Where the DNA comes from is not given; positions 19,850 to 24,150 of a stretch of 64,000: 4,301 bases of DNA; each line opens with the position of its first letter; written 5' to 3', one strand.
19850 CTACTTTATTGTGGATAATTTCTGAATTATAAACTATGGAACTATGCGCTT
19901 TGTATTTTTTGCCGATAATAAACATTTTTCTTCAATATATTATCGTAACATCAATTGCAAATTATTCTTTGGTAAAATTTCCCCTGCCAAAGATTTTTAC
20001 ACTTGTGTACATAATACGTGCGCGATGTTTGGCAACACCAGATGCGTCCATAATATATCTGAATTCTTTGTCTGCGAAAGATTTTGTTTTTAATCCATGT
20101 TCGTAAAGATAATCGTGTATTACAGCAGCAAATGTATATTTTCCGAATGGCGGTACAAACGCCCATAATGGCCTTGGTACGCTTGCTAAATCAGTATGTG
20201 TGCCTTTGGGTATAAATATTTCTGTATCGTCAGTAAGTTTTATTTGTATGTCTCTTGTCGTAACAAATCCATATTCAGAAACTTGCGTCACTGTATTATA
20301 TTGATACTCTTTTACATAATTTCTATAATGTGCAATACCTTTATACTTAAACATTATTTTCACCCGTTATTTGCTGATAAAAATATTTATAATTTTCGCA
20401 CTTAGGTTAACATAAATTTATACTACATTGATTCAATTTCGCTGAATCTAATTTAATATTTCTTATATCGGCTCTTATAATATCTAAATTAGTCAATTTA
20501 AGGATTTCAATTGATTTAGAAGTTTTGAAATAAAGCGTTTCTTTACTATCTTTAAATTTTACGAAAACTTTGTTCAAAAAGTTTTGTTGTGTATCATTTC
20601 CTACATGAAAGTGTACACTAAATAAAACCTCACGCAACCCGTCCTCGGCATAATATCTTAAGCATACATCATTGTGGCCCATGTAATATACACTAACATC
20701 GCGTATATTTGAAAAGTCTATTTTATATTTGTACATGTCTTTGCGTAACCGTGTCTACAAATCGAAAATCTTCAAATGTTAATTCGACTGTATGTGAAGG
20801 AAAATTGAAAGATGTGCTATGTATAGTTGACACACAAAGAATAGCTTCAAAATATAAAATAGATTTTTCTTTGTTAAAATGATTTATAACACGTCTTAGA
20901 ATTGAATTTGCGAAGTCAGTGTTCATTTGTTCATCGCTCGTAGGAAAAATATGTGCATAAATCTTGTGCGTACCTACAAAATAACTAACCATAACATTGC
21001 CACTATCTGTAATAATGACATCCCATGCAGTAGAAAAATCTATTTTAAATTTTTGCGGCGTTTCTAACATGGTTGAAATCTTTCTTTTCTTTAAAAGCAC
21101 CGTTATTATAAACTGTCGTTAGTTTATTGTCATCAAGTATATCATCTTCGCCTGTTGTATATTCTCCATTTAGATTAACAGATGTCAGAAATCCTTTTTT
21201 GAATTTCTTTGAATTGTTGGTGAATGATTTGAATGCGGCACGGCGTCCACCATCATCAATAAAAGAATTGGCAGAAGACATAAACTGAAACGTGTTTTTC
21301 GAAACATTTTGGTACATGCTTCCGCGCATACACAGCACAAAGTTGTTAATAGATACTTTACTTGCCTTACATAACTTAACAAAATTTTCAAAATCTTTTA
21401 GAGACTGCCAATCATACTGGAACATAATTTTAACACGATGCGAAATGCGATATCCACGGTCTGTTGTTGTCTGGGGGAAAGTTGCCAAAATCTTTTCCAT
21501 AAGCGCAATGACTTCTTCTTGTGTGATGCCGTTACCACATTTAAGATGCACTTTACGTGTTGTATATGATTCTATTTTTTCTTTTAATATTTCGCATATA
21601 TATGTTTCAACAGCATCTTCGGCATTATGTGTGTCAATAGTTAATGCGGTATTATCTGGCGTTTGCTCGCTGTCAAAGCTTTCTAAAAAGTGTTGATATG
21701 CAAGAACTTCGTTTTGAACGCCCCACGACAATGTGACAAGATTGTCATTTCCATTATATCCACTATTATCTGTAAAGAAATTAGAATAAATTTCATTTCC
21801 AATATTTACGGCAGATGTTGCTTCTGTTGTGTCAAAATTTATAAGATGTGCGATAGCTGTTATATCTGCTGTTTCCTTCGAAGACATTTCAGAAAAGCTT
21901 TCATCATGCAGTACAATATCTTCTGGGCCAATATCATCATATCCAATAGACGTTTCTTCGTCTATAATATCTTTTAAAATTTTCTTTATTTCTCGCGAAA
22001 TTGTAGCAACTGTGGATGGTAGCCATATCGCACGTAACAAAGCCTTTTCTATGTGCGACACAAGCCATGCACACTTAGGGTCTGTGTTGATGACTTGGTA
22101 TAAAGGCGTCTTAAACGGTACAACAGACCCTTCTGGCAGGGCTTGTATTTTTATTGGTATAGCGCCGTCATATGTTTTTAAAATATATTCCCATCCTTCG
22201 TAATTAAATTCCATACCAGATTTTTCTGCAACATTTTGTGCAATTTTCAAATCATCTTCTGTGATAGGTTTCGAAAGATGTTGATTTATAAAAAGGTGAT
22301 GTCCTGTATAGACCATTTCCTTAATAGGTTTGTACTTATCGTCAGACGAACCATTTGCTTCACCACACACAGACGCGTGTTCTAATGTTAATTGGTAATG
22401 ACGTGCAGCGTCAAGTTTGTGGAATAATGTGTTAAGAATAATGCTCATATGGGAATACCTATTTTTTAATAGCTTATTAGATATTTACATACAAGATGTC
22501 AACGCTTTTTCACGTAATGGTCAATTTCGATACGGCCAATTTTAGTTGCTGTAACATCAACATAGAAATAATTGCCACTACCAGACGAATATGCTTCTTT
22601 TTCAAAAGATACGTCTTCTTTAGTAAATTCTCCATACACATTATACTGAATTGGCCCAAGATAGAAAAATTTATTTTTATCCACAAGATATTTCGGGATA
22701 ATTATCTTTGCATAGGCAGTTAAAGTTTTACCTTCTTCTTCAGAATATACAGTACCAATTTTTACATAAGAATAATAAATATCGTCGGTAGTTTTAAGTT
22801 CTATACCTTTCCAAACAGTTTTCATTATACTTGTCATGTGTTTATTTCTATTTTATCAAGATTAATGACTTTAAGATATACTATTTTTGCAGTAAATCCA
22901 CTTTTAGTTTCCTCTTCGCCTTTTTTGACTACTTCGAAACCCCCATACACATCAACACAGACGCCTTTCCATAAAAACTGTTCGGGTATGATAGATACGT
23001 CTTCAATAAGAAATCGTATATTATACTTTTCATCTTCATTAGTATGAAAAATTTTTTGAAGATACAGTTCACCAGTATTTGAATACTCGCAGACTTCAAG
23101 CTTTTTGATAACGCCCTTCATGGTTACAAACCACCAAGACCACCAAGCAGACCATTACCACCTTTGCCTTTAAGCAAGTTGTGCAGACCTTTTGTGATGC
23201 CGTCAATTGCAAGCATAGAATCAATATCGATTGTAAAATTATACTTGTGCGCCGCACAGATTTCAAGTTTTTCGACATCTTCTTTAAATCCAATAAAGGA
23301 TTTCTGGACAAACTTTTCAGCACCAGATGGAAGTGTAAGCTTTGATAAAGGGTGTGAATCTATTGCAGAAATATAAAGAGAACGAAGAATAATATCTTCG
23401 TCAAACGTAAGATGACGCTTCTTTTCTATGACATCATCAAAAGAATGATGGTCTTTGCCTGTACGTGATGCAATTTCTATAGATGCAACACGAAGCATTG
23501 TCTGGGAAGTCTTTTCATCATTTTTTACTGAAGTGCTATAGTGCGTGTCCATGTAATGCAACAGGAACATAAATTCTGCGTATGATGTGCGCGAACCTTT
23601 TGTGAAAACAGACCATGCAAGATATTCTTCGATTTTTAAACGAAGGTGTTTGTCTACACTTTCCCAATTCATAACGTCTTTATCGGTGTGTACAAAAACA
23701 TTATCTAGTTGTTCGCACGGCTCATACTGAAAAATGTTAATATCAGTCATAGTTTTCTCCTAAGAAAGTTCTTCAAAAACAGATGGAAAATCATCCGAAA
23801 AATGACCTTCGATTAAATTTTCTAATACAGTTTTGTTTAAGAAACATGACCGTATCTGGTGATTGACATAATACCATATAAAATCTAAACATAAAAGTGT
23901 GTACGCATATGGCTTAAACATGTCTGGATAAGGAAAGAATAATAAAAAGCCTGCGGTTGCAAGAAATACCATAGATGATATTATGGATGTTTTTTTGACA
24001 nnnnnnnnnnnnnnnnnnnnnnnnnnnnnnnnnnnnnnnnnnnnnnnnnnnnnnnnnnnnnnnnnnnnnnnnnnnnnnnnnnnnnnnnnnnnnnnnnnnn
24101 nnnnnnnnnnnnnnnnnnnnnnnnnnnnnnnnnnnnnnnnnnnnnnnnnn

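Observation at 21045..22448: Divergent NAMPT/NadV homolog whose canonical catalytic residues appear replaced (candidate pseudo-enzyme or re-purposed NAD-salvage protein)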

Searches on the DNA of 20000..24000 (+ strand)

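Call 6: search_dna_similar(query=window:20000-24000:+, collection=phages, mode=near, max_rows=15)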
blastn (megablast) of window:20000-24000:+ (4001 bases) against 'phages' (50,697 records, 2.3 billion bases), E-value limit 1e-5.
No match.

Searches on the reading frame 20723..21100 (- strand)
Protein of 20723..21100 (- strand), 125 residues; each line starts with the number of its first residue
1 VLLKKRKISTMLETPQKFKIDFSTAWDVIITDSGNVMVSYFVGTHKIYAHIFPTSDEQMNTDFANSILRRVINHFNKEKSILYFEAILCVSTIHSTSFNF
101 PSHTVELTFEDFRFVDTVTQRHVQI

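Call 49: search_protein_families(library=pfam, proteins=[window:20723-21100:-], max_evalue=0.01)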
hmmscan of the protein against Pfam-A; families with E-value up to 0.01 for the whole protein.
window:20723-21100:- (125 aa): 1 family
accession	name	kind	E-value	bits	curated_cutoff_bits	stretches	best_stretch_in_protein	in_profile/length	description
PF25189.1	Tad8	-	0.0091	16.2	27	0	35-80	28-71/76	Type II Thoeris inhibitor Tad8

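Call 64: find_homologous_proteins(query=window:20723-21070:-, max_evalue=0.001)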
Query window:20723-21070:- (115 aa): 1 proteins with E <= 0.001 among 1 candidates.
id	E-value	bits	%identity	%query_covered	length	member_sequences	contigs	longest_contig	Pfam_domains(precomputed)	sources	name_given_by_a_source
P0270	3.2e-70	251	100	100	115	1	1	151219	-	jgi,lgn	-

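Call 81: search_protein_families(library=padloc, proteins=[window:20723-21070:-], max_evalue=0.01)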
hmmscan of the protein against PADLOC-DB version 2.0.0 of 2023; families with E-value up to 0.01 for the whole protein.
window:20723-21070:- (115 aa): 0 families
